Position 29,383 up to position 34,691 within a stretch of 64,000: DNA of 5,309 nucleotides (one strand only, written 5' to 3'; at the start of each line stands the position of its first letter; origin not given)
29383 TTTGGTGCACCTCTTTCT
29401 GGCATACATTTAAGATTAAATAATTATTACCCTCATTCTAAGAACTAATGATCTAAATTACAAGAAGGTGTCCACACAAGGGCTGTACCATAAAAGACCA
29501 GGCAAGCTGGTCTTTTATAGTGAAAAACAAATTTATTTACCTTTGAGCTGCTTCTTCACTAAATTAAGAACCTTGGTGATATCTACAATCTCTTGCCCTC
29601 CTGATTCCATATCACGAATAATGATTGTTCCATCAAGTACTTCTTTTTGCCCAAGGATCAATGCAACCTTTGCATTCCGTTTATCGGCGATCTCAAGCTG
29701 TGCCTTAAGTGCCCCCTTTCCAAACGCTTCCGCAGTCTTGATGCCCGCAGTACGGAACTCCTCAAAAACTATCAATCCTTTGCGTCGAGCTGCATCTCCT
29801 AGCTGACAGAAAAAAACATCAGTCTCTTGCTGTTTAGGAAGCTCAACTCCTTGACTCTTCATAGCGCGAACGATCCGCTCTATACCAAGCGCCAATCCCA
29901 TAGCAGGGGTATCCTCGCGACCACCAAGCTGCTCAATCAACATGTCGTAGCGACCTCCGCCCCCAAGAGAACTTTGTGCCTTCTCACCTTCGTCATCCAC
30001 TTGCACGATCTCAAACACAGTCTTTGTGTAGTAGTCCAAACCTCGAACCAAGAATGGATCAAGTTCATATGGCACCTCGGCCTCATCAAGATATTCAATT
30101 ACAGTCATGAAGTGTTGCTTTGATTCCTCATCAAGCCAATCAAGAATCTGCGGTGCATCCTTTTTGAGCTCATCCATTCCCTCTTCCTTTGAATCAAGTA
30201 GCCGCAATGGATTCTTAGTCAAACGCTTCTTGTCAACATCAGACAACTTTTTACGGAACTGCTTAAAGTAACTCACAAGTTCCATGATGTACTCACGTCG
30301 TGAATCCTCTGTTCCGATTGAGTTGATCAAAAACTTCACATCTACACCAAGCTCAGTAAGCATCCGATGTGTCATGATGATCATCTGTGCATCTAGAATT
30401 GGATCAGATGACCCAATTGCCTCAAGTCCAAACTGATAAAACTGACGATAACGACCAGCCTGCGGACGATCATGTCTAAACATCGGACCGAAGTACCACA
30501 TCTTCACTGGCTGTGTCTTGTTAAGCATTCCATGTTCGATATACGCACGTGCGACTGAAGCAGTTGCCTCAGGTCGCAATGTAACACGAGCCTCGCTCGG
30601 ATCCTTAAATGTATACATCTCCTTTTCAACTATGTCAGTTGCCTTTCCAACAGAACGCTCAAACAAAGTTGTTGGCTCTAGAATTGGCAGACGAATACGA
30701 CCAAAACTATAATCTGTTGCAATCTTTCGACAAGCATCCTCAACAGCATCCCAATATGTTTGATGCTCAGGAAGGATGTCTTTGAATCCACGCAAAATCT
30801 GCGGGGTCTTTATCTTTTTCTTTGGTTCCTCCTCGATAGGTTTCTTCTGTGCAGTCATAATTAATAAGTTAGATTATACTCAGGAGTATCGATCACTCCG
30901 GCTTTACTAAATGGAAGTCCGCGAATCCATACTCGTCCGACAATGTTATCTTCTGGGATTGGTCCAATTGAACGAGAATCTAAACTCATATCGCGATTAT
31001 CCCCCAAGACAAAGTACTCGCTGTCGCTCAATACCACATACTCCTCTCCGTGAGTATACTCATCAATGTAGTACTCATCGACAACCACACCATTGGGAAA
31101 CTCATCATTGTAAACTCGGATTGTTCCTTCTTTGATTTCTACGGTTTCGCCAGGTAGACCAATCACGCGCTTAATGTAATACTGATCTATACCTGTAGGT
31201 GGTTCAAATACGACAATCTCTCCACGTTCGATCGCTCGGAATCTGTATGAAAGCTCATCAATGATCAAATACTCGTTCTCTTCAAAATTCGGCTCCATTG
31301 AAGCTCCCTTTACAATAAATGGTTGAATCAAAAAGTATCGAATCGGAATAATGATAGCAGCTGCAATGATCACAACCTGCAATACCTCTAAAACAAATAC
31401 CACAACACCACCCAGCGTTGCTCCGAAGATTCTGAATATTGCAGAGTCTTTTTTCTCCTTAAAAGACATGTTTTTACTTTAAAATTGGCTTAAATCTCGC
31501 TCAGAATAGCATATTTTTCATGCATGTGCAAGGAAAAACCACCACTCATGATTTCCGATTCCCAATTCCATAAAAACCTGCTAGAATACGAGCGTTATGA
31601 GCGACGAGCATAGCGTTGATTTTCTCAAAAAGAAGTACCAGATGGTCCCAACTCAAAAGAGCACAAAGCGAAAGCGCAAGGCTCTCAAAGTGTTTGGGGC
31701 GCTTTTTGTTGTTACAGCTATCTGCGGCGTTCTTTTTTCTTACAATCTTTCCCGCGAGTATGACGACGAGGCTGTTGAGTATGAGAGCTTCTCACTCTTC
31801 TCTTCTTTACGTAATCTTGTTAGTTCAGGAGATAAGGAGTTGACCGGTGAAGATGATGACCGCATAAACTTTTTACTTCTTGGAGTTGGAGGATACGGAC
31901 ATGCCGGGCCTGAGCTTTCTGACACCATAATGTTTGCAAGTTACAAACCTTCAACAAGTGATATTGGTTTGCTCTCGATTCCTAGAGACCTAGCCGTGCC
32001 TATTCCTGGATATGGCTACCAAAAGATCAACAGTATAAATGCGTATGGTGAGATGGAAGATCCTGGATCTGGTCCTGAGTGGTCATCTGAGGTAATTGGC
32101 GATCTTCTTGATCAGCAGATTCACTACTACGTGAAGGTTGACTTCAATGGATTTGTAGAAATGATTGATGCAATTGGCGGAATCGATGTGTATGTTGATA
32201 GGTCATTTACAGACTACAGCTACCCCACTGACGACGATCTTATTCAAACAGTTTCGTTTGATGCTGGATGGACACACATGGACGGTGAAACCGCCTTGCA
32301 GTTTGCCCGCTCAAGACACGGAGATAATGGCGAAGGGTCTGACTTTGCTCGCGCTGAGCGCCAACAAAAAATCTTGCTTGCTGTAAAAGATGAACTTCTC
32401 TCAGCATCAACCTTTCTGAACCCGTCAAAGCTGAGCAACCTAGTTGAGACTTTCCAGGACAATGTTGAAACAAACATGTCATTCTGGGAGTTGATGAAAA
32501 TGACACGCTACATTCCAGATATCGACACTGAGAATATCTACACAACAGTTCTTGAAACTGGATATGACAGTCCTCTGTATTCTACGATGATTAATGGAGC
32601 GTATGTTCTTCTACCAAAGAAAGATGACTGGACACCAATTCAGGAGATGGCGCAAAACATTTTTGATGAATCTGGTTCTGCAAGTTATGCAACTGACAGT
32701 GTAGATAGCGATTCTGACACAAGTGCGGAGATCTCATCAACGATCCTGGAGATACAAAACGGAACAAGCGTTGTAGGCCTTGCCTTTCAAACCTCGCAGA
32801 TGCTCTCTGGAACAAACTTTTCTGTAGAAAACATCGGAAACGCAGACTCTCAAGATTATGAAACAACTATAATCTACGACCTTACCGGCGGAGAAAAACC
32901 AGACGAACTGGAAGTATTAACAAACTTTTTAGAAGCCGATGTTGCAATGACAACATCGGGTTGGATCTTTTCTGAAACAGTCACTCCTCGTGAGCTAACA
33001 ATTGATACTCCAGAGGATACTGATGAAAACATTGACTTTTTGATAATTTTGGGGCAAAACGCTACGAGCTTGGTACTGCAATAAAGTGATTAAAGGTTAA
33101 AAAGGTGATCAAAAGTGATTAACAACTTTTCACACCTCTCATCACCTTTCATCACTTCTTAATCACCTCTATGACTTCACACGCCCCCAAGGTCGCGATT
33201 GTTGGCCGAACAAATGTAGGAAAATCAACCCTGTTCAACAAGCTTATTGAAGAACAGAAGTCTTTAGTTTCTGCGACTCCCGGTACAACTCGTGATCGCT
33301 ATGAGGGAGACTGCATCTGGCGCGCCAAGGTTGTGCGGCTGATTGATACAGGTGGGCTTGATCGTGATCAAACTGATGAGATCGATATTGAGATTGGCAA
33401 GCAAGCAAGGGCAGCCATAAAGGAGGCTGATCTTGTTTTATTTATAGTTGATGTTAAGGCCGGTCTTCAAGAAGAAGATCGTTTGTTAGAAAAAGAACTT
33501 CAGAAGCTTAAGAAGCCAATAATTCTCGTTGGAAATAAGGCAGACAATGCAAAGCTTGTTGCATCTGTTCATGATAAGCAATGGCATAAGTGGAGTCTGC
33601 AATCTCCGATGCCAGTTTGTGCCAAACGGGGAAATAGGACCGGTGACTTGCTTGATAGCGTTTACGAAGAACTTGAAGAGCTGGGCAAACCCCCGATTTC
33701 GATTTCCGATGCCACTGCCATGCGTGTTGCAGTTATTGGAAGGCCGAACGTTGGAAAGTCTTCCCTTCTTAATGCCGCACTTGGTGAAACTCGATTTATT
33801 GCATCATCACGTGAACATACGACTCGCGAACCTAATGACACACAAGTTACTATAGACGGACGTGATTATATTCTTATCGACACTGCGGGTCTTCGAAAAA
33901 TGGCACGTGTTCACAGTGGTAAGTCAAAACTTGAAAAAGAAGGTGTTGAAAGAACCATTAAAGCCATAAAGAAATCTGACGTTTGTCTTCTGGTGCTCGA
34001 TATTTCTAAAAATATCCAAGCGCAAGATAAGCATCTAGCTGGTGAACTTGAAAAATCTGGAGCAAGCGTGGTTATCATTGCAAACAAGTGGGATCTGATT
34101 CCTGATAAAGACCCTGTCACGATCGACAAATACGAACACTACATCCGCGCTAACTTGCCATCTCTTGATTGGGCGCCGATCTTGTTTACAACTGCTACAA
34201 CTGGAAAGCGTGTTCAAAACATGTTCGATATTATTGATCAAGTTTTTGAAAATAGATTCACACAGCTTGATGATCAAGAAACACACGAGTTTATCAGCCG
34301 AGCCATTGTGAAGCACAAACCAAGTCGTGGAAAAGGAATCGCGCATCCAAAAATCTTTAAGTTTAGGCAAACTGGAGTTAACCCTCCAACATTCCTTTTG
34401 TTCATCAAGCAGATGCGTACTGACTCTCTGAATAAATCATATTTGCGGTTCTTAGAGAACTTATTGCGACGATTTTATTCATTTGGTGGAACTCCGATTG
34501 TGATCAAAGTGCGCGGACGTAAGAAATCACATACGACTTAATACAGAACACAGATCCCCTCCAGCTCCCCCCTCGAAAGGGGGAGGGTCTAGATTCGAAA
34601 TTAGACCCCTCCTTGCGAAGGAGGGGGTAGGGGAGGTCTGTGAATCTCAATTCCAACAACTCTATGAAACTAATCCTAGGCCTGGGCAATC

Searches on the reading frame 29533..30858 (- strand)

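Call 18: search_protein_families(library=pfam, proteins=[window:29533-30858:-], max_evalue=0.001)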
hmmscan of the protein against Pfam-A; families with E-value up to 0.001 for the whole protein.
window:29533-30858:- (441 aa): 4 families
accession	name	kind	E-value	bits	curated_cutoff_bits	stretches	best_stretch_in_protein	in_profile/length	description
PF13393.11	tRNA-synt_His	-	5.7e-40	137.9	25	1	24-329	1-308/308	Histidyl-tRNA synthetase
PF00587.30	tRNA-synt_2b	-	2.3e-15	57.6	29.3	1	82-333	1-175/179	tRNA synthetase class II core domain (G, H, P, S and T)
PF03129.25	HGTP_anticodon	-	4.6e-08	33.5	21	1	358-436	15-93/94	Anticodon binding domain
PF01409.25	tRNA-synt_2d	-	0.00083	19.3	19.8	0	80-174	66-158/246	tRNA synthetases class II core domain (F)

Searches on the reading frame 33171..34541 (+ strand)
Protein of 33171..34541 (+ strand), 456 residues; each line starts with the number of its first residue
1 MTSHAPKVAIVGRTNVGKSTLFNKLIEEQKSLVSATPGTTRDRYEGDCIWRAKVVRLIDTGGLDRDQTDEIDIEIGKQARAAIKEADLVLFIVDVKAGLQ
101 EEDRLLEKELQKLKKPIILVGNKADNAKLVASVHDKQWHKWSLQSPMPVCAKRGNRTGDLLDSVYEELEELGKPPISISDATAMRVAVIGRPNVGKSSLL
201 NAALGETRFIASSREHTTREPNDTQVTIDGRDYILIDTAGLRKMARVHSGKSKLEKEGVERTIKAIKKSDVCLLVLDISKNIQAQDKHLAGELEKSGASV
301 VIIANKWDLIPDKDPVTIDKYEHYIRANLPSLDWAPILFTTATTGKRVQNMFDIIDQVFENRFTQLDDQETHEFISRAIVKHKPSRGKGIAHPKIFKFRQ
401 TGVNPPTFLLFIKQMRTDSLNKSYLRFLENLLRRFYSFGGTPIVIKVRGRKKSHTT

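Call 18: search_protein_families(library=pfam, proteins=[window:33171-34541:+], max_evalue=0.001)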
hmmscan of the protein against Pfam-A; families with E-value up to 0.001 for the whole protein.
window:33171-34541:+ (456 aa): 15 families
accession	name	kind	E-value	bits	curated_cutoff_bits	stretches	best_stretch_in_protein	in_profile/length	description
PF01926.29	MMR_HSR1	-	4.7e-57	191.4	21.9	2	7-123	1-113/113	50S ribosome-binding GTPase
PF02421.24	FeoB_N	-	1.7e-23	83.3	27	2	7-162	2-154/156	Ferrous iron transport protein B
PF00350.29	Dynamin_N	-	2.1e-20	73.8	27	1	186-222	1-36/168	Dynamin family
PF00009.33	GTP_EFTU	-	1.1e-19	71.2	26.5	2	260-360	84-187/188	Elongation factor Tu GTP binding domain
PF04548.22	AIG1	-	1.4e-18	67.4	27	2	185-326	2-139/212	AIG1 family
PF14714.11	KH_dom-like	-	1.9e-15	57.4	27.3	1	372-448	8-81/81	KH-domain-like of EngA bacterial GTPase enzymes, C-terminal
PF00071.28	Ras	-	2.7e-13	50.3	21.6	2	7-140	1-132/162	Ras family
PF03193.22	RsgA_GTPase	-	3.6e-10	40.4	30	0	185-244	108-171/174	RsgA GTPase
PF08477.19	Roc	-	3.9e-09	37.2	27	0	7-125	1-119/119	Ras of Complex, Roc, domain of DAPkinase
PF02492.25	cobW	-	6.3e-06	26.3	20.7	0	230-321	83-168/180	CobW/HypB/UreG, nucleotide-binding domain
PF00625.27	Guanylate_kin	-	6.9e-06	26.3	25.2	0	187-279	6-101/182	Guanylate kinase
PF09439.16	SRPRB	-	6.9e-05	22.7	25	0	4-68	2-61/178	Signal recognition particle receptor beta subunit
PF00025.27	Arf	-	8.8e-05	22.5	22.3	0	6-128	15-129/174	ADP-ribosylation factor family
PF00005.33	ABC_tran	-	0.00013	23.1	25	0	7-31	13-37/137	ABC transporter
PF13479.12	AAA_24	-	0.00048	20.5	27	0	183-210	2-28/195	AAA domain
